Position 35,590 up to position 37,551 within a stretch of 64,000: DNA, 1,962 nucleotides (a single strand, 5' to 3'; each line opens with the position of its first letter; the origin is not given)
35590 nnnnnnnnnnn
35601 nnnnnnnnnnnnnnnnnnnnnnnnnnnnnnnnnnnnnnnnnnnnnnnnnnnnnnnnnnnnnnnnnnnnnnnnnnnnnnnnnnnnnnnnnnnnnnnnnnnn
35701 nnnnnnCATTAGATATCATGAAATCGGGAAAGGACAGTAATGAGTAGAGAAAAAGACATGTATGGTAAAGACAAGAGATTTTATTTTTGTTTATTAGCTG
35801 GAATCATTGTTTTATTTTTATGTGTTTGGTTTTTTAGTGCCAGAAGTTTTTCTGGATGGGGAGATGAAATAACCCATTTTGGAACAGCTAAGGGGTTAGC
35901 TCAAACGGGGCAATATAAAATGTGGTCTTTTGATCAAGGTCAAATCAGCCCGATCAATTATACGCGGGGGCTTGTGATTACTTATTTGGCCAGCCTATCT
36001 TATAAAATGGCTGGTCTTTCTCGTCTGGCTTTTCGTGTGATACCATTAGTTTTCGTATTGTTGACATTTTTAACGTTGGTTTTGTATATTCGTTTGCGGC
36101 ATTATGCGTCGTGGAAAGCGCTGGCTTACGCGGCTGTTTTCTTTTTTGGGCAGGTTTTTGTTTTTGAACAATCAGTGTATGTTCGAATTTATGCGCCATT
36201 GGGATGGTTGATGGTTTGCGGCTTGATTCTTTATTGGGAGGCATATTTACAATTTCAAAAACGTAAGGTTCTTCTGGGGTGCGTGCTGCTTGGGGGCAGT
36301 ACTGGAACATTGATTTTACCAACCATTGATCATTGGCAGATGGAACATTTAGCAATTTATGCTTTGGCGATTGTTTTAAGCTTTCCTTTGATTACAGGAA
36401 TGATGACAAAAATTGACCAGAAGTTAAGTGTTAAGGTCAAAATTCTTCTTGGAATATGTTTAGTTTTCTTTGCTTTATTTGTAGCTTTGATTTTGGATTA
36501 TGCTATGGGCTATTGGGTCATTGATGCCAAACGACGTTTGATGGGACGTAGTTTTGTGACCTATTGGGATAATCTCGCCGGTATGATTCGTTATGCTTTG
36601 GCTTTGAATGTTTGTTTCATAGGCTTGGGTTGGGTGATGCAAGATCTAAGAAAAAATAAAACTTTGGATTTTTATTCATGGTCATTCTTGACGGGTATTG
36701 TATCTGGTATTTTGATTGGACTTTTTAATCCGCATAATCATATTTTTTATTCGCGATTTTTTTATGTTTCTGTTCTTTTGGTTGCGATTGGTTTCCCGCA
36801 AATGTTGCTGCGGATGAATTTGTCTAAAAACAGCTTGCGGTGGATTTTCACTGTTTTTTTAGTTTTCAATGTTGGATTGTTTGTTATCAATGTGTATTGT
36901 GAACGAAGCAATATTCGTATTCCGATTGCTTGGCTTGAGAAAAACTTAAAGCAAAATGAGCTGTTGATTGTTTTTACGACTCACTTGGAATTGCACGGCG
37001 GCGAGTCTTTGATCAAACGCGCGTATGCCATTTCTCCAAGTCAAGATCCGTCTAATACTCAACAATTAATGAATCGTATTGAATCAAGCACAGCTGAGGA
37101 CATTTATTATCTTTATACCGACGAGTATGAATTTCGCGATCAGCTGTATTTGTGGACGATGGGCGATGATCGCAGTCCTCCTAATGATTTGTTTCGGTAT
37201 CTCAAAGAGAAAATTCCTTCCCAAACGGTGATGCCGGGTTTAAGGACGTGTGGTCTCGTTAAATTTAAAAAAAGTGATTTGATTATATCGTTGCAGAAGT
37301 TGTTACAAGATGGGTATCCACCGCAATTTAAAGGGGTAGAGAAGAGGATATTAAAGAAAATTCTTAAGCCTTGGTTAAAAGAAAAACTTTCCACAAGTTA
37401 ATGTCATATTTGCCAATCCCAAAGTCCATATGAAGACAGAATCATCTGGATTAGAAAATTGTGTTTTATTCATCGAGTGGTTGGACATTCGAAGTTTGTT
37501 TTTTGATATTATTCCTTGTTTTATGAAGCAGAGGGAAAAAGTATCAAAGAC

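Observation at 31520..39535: Polyprenyl-phosphate glycosylation module (LAB_N protein, GtrB/ArnC-like GT2, GT-C) interleaved with three large unassigned proteins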

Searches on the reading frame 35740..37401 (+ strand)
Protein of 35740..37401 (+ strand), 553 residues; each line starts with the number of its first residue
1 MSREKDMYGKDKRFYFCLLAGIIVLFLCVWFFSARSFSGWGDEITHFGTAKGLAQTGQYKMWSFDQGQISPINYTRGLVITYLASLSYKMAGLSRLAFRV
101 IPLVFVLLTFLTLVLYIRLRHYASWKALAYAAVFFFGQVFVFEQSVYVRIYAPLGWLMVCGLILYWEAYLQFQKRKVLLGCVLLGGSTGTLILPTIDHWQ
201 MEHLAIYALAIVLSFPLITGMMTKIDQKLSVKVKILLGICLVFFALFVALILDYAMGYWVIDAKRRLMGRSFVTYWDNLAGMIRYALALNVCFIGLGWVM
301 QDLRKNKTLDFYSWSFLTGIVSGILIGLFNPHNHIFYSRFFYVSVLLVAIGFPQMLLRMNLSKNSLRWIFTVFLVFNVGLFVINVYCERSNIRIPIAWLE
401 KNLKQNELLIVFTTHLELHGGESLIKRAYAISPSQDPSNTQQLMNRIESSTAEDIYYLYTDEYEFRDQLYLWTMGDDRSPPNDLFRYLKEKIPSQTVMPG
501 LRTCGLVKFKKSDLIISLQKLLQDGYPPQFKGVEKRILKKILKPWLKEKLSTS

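Call 5: search_protein_families(library=pfam, proteins=[window:35740-37401:+], max_evalue=0.01)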
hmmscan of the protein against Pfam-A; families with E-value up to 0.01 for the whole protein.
window:35740-37401:+ (553 aa): 0 families

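Call 6: search_protein_families(library=ncbifam, proteins=[window:35740-37401:+], max_evalue=0.01)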
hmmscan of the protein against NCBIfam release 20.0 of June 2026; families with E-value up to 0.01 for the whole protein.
window:35740-37401:+ (553 aa): 0 families

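Call 11: search_solved_structures(query=window:35740-37401:+, max_evalue=10)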
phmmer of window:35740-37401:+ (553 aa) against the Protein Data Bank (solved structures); distinct sequences matched with E-value up to 10: 4.
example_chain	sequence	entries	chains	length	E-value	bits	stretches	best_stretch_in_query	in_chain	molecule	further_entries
1ngy_A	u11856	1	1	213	1.1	11.3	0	185-232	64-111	Mature Metal Chelatase Catalytic Antibody, Light chain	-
1ngw_L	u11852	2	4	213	1.1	11.3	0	185-232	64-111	Mature Metal Chelatase Catalytic Antibody, Light chain | PROTEIN (METAL CHELATASE CATALYTIC ANTIBODY)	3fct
7prz_L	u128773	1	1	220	1.3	11.1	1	185-232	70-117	Beta-22 Fab light chain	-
3iy6_A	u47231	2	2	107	1.9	10.5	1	184-228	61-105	fragment from neutralizing antibody E (light chain) | Fab E light chain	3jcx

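Call 22: find_homologous_proteins(query=window:35740-37401:+)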
Query window:35740-37401:+ (553 aa): 18 proteins with E <= 0.001 among 8000 candidates.
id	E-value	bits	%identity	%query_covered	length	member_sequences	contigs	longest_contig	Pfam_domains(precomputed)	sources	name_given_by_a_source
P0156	0.0e+0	1257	100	100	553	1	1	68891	-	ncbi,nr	ncbi:MAG: hypothetical protein H6753_03750 [Candidatus Omnitrophica bacterium]|nr:hypothetical prote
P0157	0.0e+0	1078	85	99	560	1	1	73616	-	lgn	-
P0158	0.0e+0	1022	81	98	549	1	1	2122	-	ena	-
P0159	1.9e-247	841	65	98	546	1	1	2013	-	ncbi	-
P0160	2.4e-224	765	61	96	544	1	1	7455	-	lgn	-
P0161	4.6e-221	754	61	96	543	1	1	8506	-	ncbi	-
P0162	6.2e-221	753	61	97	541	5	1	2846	-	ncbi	-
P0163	4.3e-220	751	60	96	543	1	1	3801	-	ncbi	-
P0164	2.8e-216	738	60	97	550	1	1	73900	-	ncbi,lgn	-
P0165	1.8e-129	451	42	93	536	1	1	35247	-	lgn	-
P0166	3.2e-119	418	40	97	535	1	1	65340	-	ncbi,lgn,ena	-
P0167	2.1e-114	402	39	95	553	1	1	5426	-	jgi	-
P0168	1.0e-96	343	38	93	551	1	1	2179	-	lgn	-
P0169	1.5e-93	333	37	93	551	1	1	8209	-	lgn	-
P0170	3.0e-83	299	47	53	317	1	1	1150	-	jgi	jgi:hypothetical protein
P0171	4.0e-80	289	34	98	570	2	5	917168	-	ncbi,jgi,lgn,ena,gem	-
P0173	1.2e-61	228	31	90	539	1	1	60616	-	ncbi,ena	-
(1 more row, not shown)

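Call 25: search_solved_structures(query=A2, max_evalue=10)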
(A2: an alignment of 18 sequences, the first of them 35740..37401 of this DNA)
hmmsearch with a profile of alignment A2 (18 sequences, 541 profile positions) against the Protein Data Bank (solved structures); distinct sequences matched with E-value up to 10: 3.
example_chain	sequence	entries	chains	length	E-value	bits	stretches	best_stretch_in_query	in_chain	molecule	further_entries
8zr8_A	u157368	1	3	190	0.66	11.8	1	23-59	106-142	Methanol dehydrogenase activator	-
8wv3_A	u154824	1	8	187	1.3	10.8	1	23-59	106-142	ADP-ribose pyrophosphatase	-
9jax_E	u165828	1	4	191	1.3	10.8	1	23-59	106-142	ADP-ribose pyrophosphatase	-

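Call 63: find_encoding_contigs(protein=P0171, flank=10000, max_places=1)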
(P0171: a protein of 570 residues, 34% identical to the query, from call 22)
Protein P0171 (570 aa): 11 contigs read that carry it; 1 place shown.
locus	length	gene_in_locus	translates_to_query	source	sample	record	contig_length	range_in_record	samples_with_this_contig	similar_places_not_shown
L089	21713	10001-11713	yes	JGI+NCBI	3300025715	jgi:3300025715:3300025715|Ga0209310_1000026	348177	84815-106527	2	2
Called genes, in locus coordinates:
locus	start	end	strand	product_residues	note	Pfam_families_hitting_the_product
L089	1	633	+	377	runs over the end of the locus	-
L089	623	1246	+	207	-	PF00117:GATase, PF07685:GATase_3, PF01174:SNO (weak), PF07722:Peptidase_C26 (faint)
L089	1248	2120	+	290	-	PF00977:His_biosynth, PF03060:NMO (faint)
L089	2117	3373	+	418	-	-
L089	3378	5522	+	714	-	-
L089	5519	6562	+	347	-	PF13489:Methyltransf_23, PF08241:Methyltransf_11 (weak), PF08242:Methyltransf_12, PF13649:Methyltransf_25 (weak), PF13847:Methyltransf_31 (weak)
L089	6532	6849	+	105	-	PF07578:LAB_N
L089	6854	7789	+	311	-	PF00535:Glycos_transf_2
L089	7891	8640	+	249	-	PF08003:Methyltransf_9 (weak), PF13489:Methyltransf_23, PF13847:Methyltransf_31, PF08241:Methyltransf_11, PF08242:Methyltransf_12, PF13649:Methyltransf_25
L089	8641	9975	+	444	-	PF02310:B12-binding, PF04055:Radical_SAM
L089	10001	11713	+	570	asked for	-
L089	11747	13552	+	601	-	PF02543:Carbam_trans_N, PF16861:Carbam_trans_C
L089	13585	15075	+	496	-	PF02310:B12-binding, PF04055:Radical_SAM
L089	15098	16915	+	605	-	-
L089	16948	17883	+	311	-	PF04055:Radical_SAM, PF13186:SPASM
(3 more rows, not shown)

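Call 64: find_encoding_contigs(protein=P0173, flank=10000, max_places=1)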
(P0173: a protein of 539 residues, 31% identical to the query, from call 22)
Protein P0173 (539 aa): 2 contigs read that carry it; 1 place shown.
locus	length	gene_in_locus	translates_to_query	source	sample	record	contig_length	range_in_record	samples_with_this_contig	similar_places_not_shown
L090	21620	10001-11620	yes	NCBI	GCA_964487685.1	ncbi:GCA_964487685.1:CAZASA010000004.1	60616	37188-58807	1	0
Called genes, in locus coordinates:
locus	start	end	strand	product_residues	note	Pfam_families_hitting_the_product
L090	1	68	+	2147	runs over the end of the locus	PF00226:DnaJ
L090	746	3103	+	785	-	PF01564:Spermine_synth (weak)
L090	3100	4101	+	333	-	PF00389:2-Hacid_dh, PF02826:2-Hacid_dh_C, PF00670:AdoHcyase_NAD (weak)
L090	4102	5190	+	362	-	-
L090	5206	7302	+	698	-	PF02922:CBM_48, PF00128:Alpha-amylase, PF21156:ISOA1-3_C (faint), PF21331:Isoamylase_C (weak)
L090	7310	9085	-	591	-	PF00270:DEAD, PF04851:ResIII, PF00271:Helicase_C, PF16124:RecQ_Zn_bind, PF09382:RQC, PF00570:HRDC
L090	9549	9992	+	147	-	-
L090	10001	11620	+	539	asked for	-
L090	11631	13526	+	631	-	PF13231:PMT_2 (weak)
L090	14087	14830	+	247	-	PF00535:Glycos_transf_2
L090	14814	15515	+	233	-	-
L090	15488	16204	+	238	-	PF00300:His_Phos_1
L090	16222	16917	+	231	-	PF20125:DUF6515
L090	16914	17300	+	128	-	-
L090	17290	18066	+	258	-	-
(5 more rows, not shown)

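Call 68: search_protein_representatives(alignment_id=A4)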
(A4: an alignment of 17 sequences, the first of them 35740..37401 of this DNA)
Query: 17 sequences, 542 profile positions. Proteins with E-value up to 0.001 (for the whole library): 112; up to 1e-10: 46; up to 1e-30: 35. The best 112 are listed.
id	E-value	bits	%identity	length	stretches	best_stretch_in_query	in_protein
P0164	9.5e-241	816.6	-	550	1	3-535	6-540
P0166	2.7e-214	729.4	-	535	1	4-540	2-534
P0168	2.3e-212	722.9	-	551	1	3-541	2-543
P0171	3.2e-201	686.2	-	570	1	4-540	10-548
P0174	1.8e-182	624.3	-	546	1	6-534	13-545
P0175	1.8e-176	604.5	-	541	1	1-536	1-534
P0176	3.5e-171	587.1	-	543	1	5-536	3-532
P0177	2.4e-164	564.5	-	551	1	12-539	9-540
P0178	3.1e-156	537.7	-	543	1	8-539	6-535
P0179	1.5e-141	489.2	-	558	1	8-537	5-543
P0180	3.4e-134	464.9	-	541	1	7-538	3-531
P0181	9.2e-118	410.7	-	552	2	10-427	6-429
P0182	4.5e-116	405.2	-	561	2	5-430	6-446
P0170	2.4e-115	402.7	-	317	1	234-536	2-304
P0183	4.4e-115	401.9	-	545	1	10-512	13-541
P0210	1.9e-18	82.9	-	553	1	11-239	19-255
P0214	1.7e-11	60.0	-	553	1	11-385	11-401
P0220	2.2e-09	53.0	-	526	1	13-245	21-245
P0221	5.0e-08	48.5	-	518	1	13-247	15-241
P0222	1.1e-07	47.5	-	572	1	22-172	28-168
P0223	1.6e-07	46.9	-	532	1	21-191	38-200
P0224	1.9e-07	46.6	-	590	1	10-182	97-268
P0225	2.9e-07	46.0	-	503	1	14-255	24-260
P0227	1.3e-06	43.9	-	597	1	8-252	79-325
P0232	2.9e-06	42.7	-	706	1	12-162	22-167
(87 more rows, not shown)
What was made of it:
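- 35740..37401 (+): P553 (553 aa): a divergent GT-C glycosyltransferase, ArnT/PMT-like. About 10 TM segments, a DE motif after TM1, and a C-terminal soluble domain (aa ~390-553). The family is rare, with 35 representatives at E<=1e-30 (call 68).
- Closest known: Gtr-type three-component O-antigen/teichoic acid glycosylation. Different: The GT-C belongs to a rare family of its own, with 35 representatives at E<=1e-30 (call 68).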

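Call 69: search_protein_families(library=pfam, proteins=[P0210, P0214, P0220, P0221, P0222, P0223, P0224, P0225, P0227, P0232], max_evalue=0.01)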
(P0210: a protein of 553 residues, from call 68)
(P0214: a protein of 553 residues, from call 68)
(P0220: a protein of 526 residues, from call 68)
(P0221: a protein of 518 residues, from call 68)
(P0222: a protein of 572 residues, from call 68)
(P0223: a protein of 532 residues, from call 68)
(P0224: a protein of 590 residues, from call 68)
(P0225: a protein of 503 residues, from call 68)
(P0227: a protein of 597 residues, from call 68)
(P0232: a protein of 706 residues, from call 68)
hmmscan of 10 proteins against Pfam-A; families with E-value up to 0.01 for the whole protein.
P0210 (553 aa): 0 families

P0214 (553 aa): 0 families

P0220 (526 aa): 0 families

P0221 (518 aa): 1 family
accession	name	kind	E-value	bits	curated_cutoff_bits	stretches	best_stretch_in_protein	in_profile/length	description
PF03901.23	Glyco_transf_22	-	0.00015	21.6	23.8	1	264-367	263-363/414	Alg9-like mannosyltransferase family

P0222 (572 aa): 0 families

P0223 (532 aa): 1 family
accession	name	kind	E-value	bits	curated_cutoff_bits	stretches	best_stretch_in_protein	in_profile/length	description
PF13231.12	PMT_2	-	1.3e-05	25.9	26.1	1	83-238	5-154/160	Dolichyl-phosphate-mannose-protein mannosyltransferase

P0224 (590 aa): 0 families

P0225 (503 aa): 0 families

P0227 (597 aa): 0 families

P0232 (706 aa): 2 families
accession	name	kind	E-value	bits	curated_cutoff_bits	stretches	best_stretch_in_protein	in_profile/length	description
PF13231.12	PMT_2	-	5.7e-08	33.6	26.1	1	80-174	5-96/160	Dolichyl-phosphate-mannose-protein mannosyltransferase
PF00754.31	F5_F8_type_C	-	0.00062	20.3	28.2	1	597-684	26-117/127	F5/8 type C domain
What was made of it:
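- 35740..37401 (+): Some distant relatives hit PMT_2 (call 69).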

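Call 71: search_solved_structures(query=A5, max_evalue=10, show_alignments=2)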
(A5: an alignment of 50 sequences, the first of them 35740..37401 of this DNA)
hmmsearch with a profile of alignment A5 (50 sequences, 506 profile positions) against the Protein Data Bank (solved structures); distinct sequences matched with E-value up to 10: 15.
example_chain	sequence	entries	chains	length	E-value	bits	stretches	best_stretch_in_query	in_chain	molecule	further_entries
5ezm_A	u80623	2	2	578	2.8e-08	36.2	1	10-359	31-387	4-amino-4-deoxy-L-arabinose transferase or related glycosyltransferases of PMT family | 4-amino-4-deoxy-L-arabinose (L-Ara4N) transferase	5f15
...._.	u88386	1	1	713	0.00012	24.2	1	269-409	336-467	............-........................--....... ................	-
6gxc_A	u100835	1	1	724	0.00013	24.1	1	269-409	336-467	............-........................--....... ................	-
9rql_A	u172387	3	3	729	0.007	18.4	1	66-344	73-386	Protein O-mannosyl-transferase TMEM260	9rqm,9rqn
9les_A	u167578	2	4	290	0.028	16.4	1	405-480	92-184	Verruculogen synthase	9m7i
9ler_A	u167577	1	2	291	0.029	16.4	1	405-480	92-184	Verruculogen synthase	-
6oxj_A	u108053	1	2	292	0.029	16.4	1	405-480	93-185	Verruculogen synthase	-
7de0_B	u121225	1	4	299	0.03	16.3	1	405-480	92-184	FtmOx1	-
7etk_A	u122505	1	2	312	0.033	16.2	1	405-480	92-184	Verruculogen synthase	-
6oxh_A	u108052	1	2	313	0.033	16.2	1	405-480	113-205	Verruculogen synthase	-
4y5s_A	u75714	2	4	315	0.034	16.2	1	405-480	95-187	Verruculogen synthase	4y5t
9j1h_A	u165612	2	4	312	0.034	16.2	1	405-480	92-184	Verruculogen synthase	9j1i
7wsb_A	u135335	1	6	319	0.034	16.1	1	405-480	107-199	Verruculogen synthase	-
7etl_A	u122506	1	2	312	0.035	16.1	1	405-480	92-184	Verruculogen synthase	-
3dl8_E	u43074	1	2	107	1.5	10.8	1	135-202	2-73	Protein-export membrane protein secG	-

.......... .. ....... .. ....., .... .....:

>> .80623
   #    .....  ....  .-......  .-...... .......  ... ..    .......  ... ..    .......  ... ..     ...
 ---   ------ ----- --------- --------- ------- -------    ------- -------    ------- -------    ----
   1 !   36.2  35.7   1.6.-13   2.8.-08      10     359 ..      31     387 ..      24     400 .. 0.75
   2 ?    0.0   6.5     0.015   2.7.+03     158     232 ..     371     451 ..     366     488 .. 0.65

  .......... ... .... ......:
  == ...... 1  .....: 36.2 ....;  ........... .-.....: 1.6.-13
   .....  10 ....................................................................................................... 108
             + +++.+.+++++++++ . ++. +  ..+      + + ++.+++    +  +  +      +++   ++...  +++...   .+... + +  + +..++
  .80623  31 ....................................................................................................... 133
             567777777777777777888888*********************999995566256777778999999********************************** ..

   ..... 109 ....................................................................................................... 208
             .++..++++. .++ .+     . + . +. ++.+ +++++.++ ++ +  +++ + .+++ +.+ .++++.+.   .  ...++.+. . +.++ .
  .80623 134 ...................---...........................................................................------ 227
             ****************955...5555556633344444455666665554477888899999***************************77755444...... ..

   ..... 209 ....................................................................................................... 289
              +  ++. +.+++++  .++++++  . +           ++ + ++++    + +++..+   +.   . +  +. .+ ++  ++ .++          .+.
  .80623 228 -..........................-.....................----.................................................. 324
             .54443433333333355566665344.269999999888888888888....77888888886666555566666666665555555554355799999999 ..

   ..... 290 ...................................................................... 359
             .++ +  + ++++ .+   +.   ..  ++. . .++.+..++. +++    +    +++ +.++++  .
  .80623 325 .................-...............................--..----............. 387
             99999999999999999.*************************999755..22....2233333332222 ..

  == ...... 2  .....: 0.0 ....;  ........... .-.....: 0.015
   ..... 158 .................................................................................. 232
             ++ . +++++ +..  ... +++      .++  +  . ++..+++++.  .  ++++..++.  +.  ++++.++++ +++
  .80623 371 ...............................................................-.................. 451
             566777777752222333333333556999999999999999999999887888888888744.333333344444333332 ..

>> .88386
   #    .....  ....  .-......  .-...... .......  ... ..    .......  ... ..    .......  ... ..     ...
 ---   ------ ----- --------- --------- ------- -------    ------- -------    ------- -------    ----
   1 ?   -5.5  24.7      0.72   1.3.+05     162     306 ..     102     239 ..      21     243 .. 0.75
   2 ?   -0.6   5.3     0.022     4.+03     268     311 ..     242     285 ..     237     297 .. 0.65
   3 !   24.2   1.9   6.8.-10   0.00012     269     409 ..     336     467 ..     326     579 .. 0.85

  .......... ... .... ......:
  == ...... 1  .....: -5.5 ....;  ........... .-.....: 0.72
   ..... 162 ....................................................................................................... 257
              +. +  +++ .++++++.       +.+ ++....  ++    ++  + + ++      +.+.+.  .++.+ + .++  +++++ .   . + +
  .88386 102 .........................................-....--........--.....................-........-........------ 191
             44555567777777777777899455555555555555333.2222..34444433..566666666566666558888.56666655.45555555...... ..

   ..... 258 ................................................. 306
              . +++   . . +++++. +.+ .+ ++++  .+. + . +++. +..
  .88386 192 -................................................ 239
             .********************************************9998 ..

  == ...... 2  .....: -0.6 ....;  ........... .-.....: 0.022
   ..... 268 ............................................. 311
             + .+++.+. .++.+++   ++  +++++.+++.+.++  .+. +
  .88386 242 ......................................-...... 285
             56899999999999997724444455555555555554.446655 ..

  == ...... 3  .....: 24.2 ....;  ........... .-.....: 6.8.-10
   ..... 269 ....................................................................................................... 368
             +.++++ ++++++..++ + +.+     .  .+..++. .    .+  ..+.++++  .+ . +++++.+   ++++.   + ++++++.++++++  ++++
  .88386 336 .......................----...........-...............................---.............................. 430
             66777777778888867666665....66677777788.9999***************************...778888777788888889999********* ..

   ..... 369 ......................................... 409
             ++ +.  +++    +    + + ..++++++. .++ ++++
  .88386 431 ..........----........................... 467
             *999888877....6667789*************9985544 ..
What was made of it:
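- Closest known: Arn pathway of lipid A modification. Same: The GT-C is most similar to ArnT (call 71).
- P553 reaches solved GT-C structures only through a broadened profile (calls 25, 71). The broadened P553 profile also hits PglB at 1.2e-4 (call 71). The best GT-C match is ArnT, a monosaccharide transferase (call 71).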

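Call 92: find_related_loci(query=A4, collection=metagenome_contigs, flank=10000)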
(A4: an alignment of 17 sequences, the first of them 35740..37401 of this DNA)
Query A4 (553 aa) in metagenome_contigs; peptide patterns used: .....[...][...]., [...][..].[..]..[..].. (x = any residue, [..] = any of these).
469 stretches matched a pattern; 7 encode a relative of the query (tblastn E <= 1e-3); 7 distinct loci.
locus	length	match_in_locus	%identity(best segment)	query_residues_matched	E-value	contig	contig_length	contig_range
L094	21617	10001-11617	34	1-543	4e-88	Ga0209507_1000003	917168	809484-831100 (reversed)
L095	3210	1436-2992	30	21-543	9e-69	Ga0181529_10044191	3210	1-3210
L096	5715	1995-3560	32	22-544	4e-66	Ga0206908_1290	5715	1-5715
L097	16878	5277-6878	30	4-538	9e-64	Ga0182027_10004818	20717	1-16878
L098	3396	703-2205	30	21-528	3e-60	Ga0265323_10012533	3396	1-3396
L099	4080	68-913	30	234-521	1e-39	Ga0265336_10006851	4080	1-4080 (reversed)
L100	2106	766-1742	43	76-405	4e-15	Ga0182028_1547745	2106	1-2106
